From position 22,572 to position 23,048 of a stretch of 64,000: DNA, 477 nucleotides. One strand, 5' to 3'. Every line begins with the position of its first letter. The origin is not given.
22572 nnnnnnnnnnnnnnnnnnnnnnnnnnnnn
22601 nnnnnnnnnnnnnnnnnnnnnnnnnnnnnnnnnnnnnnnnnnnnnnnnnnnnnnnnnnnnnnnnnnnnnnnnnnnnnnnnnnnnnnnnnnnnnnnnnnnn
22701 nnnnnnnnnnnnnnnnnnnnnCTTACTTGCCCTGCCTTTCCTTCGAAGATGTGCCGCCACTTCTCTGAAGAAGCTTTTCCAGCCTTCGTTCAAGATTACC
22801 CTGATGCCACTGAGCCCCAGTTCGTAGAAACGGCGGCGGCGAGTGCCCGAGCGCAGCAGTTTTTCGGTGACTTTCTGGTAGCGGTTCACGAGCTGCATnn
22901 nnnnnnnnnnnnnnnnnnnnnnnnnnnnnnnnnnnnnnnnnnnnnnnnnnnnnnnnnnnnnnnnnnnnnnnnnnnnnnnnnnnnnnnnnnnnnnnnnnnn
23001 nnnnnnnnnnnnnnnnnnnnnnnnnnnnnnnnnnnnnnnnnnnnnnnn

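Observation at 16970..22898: A ~45-aa NEGW module repeated six times, always tail-to-head across gene junctions: possible docking system for a glycan assembly line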

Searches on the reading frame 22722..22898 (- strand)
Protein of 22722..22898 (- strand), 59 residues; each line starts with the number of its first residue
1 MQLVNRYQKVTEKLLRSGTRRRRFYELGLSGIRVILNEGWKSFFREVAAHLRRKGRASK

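Call 13: find_homologous_proteins(query=A3, max_evalue=0.001)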
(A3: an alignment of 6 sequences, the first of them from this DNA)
Query A3 (6 sequences) (55 aa, profile of the alignment): 12 proteins with E <= 0.001 among 172 candidates.
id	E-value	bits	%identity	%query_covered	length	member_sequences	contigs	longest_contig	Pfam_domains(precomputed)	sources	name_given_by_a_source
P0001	1.0e-25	107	61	93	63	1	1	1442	-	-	-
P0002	5.6e-25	105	85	95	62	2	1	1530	-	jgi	jgi:hypothetical protein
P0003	1.0e-23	100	81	98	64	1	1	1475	-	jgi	-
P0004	4.6e-20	89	62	95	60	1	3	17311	-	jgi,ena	-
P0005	9.6e-20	88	69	87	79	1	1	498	-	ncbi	-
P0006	6.6e-19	85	67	87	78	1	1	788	-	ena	-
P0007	5.2e-18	82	71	75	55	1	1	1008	-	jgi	-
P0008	9.0e-17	78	59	98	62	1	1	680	-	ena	-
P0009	2.0e-16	77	68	73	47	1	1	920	-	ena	-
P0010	1.3e-15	75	60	87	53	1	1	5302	-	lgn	-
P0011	1.9e-13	68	76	60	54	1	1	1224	-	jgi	jgi:hypothetical protein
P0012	3.3e-12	64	65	73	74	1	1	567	-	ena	-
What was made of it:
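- Tried and rejected: Short profile search. find_homologous_proteins with the 55-aa profile returned only 12 short proteins, because its word index limits sensitivity (call 13).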

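Call 18: search_protein_representatives(alignment_id=A3)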
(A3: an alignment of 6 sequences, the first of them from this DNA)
Query: 6 sequences, 54 profile positions. Proteins with E-value up to 0.001 (for the whole library): 162; up to 1e-10: 63; up to 1e-30: 0. The best 150 are listed.
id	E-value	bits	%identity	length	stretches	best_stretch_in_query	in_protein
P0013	1.2e-25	105.0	-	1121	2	2-51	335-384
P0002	1.8e-25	104.5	-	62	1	1-53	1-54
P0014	9.9e-23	95.7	-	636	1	1-53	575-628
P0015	6.9e-22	93.0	-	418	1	1-53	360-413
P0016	1.1e-21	92.3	-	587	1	4-51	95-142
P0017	1.6e-21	91.8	-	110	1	2-53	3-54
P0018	9.4e-21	89.4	-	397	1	1-51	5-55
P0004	1.5e-20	88.8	-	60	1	1-41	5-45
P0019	2.9e-20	87.8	-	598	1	1-52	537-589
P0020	1.2e-19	85.9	-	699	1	2-52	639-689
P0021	1.3e-19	85.7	-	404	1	1-50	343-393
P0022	1.6e-19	85.5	-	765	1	2-50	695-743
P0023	4.8e-19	83.9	-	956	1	1-53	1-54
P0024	6.2e-19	83.6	-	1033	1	4-45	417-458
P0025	8.0e-19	83.2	-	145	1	1-53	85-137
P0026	2.0e-18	81.9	-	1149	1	2-53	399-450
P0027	8.3e-18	80.0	-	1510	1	1-52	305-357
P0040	5.1e-16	74.2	-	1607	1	4-53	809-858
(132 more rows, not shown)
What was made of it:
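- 162 representative clusters at E ≤ 1e-3 (call 18).
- Tried and rejected: The exhaustive representative search was needed (call 18).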

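Call 24: find_related_loci(query=A3, collection=genome_contigs, flank=10000)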
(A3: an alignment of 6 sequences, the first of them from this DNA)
Query A3 (55 aa) in genome_contigs; peptide patterns used: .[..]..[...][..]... (x = any residue, [..] = any of these).
16 stretches matched a pattern; 8 encode a relative of the query (tblastn E <= 1e-3); 8 distinct loci.
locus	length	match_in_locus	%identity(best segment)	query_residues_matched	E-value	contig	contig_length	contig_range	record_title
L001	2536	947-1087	91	1-47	3e-26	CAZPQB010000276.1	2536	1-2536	MAG TPA_asm: uncultured Dehalococcoidaceae bacterium isolate SRP214966_co4_72 genome assembly, contig: NODE_82880_length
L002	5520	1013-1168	79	1-52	9e-26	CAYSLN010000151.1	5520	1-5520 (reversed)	MAG TPA_asm: uncultured Pirellulales bacterium isolate SRP214966_co2_139 genome assembly, contig: NODE_29475_length_5520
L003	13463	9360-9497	83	1-46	2e-24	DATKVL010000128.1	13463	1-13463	MAG TPA_asm: Dehalococcoidia bacterium isolate SMAG_U14132 k141_983937, whole genome shotgun sequence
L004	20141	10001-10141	81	1-47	2e-23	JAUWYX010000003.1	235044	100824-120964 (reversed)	MAG: Dehalococcoidia bacterium isolate CSMAG_2721 CSMAG_2721_k141_356709_length_235044_cov_109.0000, whole genome shotgu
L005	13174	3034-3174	77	1-47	1e-22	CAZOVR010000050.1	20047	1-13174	MAG TPA_asm: uncultured Pirellulales bacterium isolate SRP214966_co5_136 genome assembly, contig: NODE_2135_length_20047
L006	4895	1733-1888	52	1-52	2e-15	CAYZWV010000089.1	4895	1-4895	MAG TPA_asm: uncultured Methanocellaceae archaeon isolate SRP323688_co1_148 genome assembly, contig: NODE_23432_length_4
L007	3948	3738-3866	65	1-43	2e-15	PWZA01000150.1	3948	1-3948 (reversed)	MAG: Dehalococcoidia bacterium isolate T3Sed10_156R1 T3-Sed10-C68738, whole genome shotgun sequence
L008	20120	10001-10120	65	7-46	1e-13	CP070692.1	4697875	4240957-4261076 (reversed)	MAG: Deltaproteobacteria bacterium isolate bin617 chromosome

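Call 27: find_related_loci(query=A3, collection=metagenome_contigs, flank=6000)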
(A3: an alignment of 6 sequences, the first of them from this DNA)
Query A3 (55 aa) in metagenome_contigs; peptide patterns used: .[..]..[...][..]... (x = any residue, [..] = any of these).
94 stretches matched a pattern; 78 encode a relative of the query (tblastn E <= 1e-3); 76 distinct loci.
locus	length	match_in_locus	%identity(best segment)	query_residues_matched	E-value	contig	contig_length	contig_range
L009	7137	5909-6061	82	1-51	5e-26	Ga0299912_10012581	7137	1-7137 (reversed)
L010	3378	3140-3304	78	1-55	5e-25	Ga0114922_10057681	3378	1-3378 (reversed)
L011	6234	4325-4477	78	1-51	8e-25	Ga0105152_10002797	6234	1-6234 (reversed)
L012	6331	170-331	80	1-54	1e-24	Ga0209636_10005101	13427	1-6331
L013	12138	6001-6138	83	1-46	2e-23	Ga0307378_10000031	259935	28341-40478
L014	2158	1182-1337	77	1-52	2e-23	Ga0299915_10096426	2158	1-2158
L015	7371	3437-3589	76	1-51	6e-23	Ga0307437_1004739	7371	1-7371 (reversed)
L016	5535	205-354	78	1-50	5e-23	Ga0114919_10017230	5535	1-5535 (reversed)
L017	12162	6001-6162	69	1-54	1e-22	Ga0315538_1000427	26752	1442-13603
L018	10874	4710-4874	73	1-55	1e-22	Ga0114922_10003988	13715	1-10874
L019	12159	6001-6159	72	1-53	6e-23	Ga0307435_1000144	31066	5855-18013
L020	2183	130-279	78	2-51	3e-22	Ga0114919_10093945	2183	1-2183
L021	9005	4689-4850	72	1-54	3e-22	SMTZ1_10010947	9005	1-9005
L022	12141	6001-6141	77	1-47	9e-22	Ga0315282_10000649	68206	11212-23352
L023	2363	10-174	67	1-55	4e-22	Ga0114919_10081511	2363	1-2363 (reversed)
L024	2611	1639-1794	71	1-52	6e-22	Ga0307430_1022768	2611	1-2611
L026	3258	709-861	75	1-51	1e-21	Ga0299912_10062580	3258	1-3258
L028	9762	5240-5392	75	1-51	9e-22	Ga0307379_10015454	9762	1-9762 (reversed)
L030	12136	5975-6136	67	1-54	2e-21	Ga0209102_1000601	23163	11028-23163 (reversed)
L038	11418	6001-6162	70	1-54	2e-20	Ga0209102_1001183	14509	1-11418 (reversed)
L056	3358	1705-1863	62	1-53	3e-18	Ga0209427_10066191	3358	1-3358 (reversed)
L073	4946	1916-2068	57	1-51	2e-14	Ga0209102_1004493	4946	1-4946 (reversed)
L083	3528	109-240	34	11-54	2e-6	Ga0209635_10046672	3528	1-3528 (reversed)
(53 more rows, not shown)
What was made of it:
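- Tried and rejected: I used the six-copy alignment instead (calls 24, 27).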

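Call 30: search_protein_families(library=pfam, proteins=[P0013, P0027, P0026, P0024, P0014, P0015, P0023, P0018, P0040], max_evalue=0.0001)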
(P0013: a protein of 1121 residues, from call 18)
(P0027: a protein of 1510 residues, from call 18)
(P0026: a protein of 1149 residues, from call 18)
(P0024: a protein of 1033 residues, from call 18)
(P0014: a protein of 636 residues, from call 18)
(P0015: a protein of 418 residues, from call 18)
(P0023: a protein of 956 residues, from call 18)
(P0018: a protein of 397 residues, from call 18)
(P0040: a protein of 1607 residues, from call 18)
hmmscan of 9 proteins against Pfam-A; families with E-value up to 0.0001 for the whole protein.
P0013 (1121 aa): 6 families
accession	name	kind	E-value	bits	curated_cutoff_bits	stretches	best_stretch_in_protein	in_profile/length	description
PF14307.12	Glyco_tran_WbsX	-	8.8e-134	446.8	25.1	1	756-1096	1-350/350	Glycosyltransferase WbsX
PF00535.33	Glycos_transf_2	-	3.2e-28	99.2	23.3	1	508-678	1-167/168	Glycosyl transferase family 2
PF13641.12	Glyco_tranf_2_3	-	2.7e-13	50.9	27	1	505-716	1-211/230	Glycosyltransferase like family 2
PF10111.15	Glyco_tranf_2_2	-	2.3e-11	44.1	27.3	1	508-706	1-206/276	Glycosyltransferase like family 2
PF13506.12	Glyco_transf_21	-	3.8e-07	30.2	21.7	1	574-713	22-151/174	Glycosyl transferase family 21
PF13578.12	Methyltransf_24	-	2.7e-05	25.4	26.3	0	51-151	1-104/105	Methyltransferase domain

P0027 (1510 aa): 7 families
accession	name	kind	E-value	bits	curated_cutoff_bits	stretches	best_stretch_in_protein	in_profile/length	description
PF00535.33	Glycos_transf_2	-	1.3e-49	168.8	23.3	3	483-589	1-105/168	Glycosyl transferase family 2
PF13692.12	Glyco_trans_1_4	-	5.2e-31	108.3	27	1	896-1037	5-141/142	Glycosyl transferases group 1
PF00534.26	Glycos_transf_1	-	3e-29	102.2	26.4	1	896-1051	19-170/172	Glycosyl transferases group 1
PF13641.12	Glyco_tranf_2_3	-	1.6e-14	54.9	27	1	482-620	3-143/230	Glycosyltransferase like family 2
PF10111.15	Glyco_tranf_2_2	-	1.6e-12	48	27.3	1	483-651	1-186/276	Glycosyltransferase like family 2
PF13524.12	Glyco_trans_1_2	-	2.9e-09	37.5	25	1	922-1065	15-140/144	Glycosyl transferase-like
PF20706.3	GT4-conflict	-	1.1e-06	28.3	26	1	882-1017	187-326/385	Family 4 Glycosyltransferase in conflict systems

P0026 (1149 aa): 5 families
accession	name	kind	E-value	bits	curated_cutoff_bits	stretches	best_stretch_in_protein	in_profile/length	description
PF14307.12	Glyco_tran_WbsX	-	3.5e-134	448.1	25.1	1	774-1118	1-350/350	Glycosyltransferase WbsX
PF00535.33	Glycos_transf_2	-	1.4e-27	97.1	23.3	1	525-645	1-124/168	Glycosyl transferase family 2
PF04230.19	PS_pyruv_trans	-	2.7e-17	64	25.3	1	15-274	1-277/280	Polysaccharide pyruvyl transferase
PF13641.12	Glyco_tranf_2_3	-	4.4e-15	56.8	27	1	522-734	1-212/230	Glycosyltransferase like family 2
PF10111.15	Glyco_tranf_2_2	-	1.8e-08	34.6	27.3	1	525-610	1-92/276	Glycosyltransferase like family 2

P0024 (1033 aa): 4 families
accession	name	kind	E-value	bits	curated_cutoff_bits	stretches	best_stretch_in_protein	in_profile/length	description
PF05050.19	Methyltransf_21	-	1.9e-16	61.1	22.7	1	61-220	1-171/173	Methyltransferase FkbM domain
PF00534.26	Glycos_transf_1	-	2.8e-07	30.7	26.4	1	887-1018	18-157/172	Glycosyl transferases group 1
PF13692.12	Glyco_trans_1_4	-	7.6e-07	29.9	27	1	886-1006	3-129/142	Glycosyl transferases group 1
PF02475.24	TRM5-TYW2_MTfase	-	5.1e-05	23.7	28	1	47-110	28-90/164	TRM5/TYW2 methyltransferase domain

P0014 (636 aa): 8 families
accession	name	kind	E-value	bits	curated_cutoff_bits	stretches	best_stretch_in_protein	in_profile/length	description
PF08241.18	Methyltransf_11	-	8.1e-34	116.6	21.2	2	324-418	1-95/95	Methyltransferase domain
PF13847.12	Methyltransf_31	-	2.2e-29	102.5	27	2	319-423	3-114/145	Methyltransferase domain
PF13649.12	Methyltransf_25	-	1.6e-26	93.3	27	2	323-414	1-97/97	Methyltransferase domain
PF13489.12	Methyltransf_23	-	5.9e-26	91.6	27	2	310-425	12-123/164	Methyltransferase domain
PF08242.18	Methyltransf_12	-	4.6e-22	79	30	2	324-416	1-98/98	Methyltransferase domain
PF01209.24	Ubie_methyltran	-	2.3e-11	44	20.1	1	319-421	47-154/233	ubiE/COQ5 methyltransferase family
PF03141.22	Methyltransf_29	-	6.1e-10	38.7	23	1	318-427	116-226/506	Putative S-adenosyl-L-methionine-dependent methyltransferase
PF07021.18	MetW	-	3.6e-05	23.9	21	0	316-422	9-111/193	Methionine biosynthesis protein MetW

P0015 (418 aa): 1 family
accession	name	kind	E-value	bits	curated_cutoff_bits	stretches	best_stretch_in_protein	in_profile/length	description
PF04230.19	PS_pyruv_trans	-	5.6e-19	69.5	25.3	1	14-235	1-277/280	Polysaccharide pyruvyl transferase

P0023 (956 aa): 9 families
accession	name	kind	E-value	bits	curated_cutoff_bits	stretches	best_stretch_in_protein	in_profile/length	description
PF00535.33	Glycos_transf_2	-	6.9e-30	104.6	23.3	1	92-259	1-166/168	Glycosyl transferase family 2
PF13692.12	Glyco_trans_1_4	-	2e-23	83.6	27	1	550-686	2-142/142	Glycosyl transferases group 1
PF13641.12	Glyco_tranf_2_3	-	7.9e-17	62.5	27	1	89-300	1-213/230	Glycosyltransferase like family 2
PF08241.18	Methyltransf_11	-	2.9e-15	57.1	21.2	1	822-872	45-95/95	Methyltransferase domain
PF10111.15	Glyco_tranf_2_2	-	1.3e-12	48.2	27.3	1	93-298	2-214/276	Glycosyltransferase like family 2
PF13489.12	Methyltransf_23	-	6.7e-12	45.9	27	1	822-935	66-163/164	Methyltransferase domain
PF13649.12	Methyltransf_25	-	1.1e-09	39.2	27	1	820-868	47-97/97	Methyltransferase domain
PF13847.12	Methyltransf_31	-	7.8e-08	32.6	27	1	824-874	59-111/145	Methyltransferase domain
PF08242.18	Methyltransf_12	-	1.3e-07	32.7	30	1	822-869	52-97/98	Methyltransferase domain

P0018 (397 aa): 1 family
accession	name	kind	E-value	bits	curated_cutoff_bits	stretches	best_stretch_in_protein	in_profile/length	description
PF00535.33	Glycos_transf_2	-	1.8e-17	64.2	23.3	1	128-251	1-123/168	Glycosyl transferase family 2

P0040 (1607 aa): 16 families
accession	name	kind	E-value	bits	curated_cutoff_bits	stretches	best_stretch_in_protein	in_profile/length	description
PF00535.33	Glycos_transf_2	-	3e-71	239.2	23.3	3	896-1053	1-164/168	Glycosyl transferase family 2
PF08241.18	Methyltransf_11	-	3.6e-42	143.4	21.2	2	293-390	1-95/95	Methyltransferase domain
PF13649.12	Methyltransf_25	-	1.1e-36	125.8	27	2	292-386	1-97/97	Methyltransferase domain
PF13847.12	Methyltransf_31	-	4.4e-35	120.9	27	2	289-394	4-113/145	Methyltransferase domain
PF13641.12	Glyco_tranf_2_3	-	3e-28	99.8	27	2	1150-1379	3-227/230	Glycosyltransferase like family 2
PF13489.12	Methyltransf_23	-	1.9e-25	89.9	27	2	277-395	10-121/164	Methyltransferase domain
PF08242.18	Methyltransf_12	-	5.9e-23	81.9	30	2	293-388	1-98/98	Methyltransferase domain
PF07021.18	MetW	-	6.1e-21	75.4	21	2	282-394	6-111/193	Methionine biosynthesis protein MetW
PF01209.24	Ubie_methyltran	-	6.4e-18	65.4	20.1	1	285-390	44-151/233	ubiE/COQ5 methyltransferase family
PF10111.15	Glyco_tranf_2_2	-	7.5e-17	62.1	27.3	1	460-634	7-202/276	Glycosyltransferase like family 2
PF02353.26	CMAS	-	7.2e-10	39.1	27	1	285-390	59-164/273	Mycolic acid cyclopropane synthetase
PF03848.20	TehB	-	1.8e-09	37.7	20.4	1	266-416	9-159/193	Tellurite resistance protein TehB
PF05175.20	MTS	-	4e-07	30.3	23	1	282-391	23-139/170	Methyltransferase small domain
PF05401.17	NodS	-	2.1e-06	28.1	24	1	257-387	12-141/201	Nodulation protein S (NodS)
PF16808.10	PKcGMP_CC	-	2e-05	24.5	35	0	714-745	2-29/35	Coiled-coil N-terminus of cGMP-dependent protein kinase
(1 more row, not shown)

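Call 34: find_homologous_proteins(query=P0013, max_evalue=1e-10)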
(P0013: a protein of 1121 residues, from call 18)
Query P0013 (1121 aa): 1280 proteins with E <= 1e-10 among 8000 candidates; the best 120 are listed.
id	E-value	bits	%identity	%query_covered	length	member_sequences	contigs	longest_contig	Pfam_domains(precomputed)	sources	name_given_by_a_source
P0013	0.0e+0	2644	100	100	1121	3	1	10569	PF10111.15,PF13506.14,PF13641.13,PF14307.13,PF00535.33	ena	-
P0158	0.0e+0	1432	76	69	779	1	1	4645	PF13632.13,PF10111.15,PF13641.13,PF14307.13,PF00535.33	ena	-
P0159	0.0e+0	1177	45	98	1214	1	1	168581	PF13632.13,PF10111.15,PF13641.13,PF14307.13,PF00535.33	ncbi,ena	-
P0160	0.0e+0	1130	44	97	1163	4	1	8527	PF10111.15,PF13641.13,PF14307.13,PF13578.13,PF00535.33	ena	-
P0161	0.0e+0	1080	44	97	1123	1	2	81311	PF10111.15,PF13641.13,PF14307.13,PF13578.13,PF00535.33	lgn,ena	-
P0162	0.0e+0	1079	44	97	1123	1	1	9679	PF13632.13,PF10111.15,PF13641.13,PF14307.13,PF13578.13,PF00535.33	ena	-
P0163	1.4e-297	1008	50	56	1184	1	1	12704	PF13641.13,PF14307.13,PF13578.13,PF00535.33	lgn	-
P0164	1.4e-290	985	45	97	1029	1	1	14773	PF13632.13,PF10111.15,PF13641.13,PF14307.13,PF13578.13,PF00535.33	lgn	-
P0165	3.8e-285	967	44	97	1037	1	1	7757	PF10111.15,PF13641.13,PF14307.13,PF13578.13,PF00535.33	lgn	-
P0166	1.2e-281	955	44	97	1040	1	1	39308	PF10111.15,PF13641.13,PF14307.13,PF13578.13,PF00535.33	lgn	-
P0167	2.4e-268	911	50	31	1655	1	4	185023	PF10111.15,PF13641.13,PF14307.13,PF13578.13,PF00535.33,PF13692.13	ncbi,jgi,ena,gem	-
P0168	5.7e-268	910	50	33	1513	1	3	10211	PF10111.15,PF13641.13,PF14307.13,PF13578.13,PF00535.33,PF13692.13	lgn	-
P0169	9.4e-262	889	51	32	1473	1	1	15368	PF13712.13,PF10111.15,PF13641.13,PF14307.13,PF00535.33,PF13692.13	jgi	jgi:GT2 family glycosyltransferase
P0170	2.1e-260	885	46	34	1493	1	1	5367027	PF13632.13,PF13641.13,PF14307.13,PF13578.13,PF00535.33,PF13692.13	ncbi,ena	-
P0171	3.9e-241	821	56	31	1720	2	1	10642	PF10111.15,PF13641.13,PF00534.27,PF13649.13,PF14307.13,PF00535.33,PF08241.19,PF13692.13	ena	-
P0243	6.0e-155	536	37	64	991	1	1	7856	PF13632.13,PF10111.15,PF13641.13,PF13578.13,PF00535.33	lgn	-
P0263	6.5e-145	503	38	63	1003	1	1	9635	PF10111.15,PF13641.13,PF00535.33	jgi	-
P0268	9.3e-143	495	64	28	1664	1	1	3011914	PF10111.15,PF13641.13,PF13524.13,PF24161.2,PF00535.33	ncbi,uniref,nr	ncbi:glycosyltransferase family protein [Nitrospina watsonii]|uniref:Glycosyltransferase 2-like doma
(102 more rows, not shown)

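Call 35: search_solved_structures(query=A4, max_evalue=10, show_alignments=2)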
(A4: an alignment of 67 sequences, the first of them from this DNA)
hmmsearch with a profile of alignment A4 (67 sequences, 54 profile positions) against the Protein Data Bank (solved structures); distinct sequences matched with E-value up to 10: 3.
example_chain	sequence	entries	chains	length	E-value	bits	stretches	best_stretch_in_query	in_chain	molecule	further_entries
8ane_A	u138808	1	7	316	0.13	15.2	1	10-40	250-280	Cas7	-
6xq0_B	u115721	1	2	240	0.64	12.9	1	9-26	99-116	antibody S8V2-18 heavy chain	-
6rsg_A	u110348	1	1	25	1.9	11.4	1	38-50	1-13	Pleurocidin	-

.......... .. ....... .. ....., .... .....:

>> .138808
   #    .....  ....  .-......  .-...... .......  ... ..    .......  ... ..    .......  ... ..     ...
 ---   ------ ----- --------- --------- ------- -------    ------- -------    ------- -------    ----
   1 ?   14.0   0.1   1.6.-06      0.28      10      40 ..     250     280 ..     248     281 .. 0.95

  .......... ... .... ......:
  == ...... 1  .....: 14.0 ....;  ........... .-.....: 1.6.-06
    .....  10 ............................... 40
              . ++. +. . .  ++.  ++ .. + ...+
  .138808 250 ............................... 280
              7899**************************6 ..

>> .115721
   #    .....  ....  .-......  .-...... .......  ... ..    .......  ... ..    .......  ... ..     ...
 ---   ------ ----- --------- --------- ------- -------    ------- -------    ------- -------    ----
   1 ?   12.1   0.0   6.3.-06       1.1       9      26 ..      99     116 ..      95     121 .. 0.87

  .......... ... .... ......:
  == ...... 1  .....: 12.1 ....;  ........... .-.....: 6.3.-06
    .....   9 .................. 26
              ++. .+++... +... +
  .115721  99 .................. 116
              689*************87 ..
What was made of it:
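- On Any curated protein family (Pfam-A, NCBIfam) or solved structure: Best PDB sequence hit E 0.13 (call 35).
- Tried and rejected: The PDB sequence search with the module profile gave nothing below E 0.13 (call 35).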
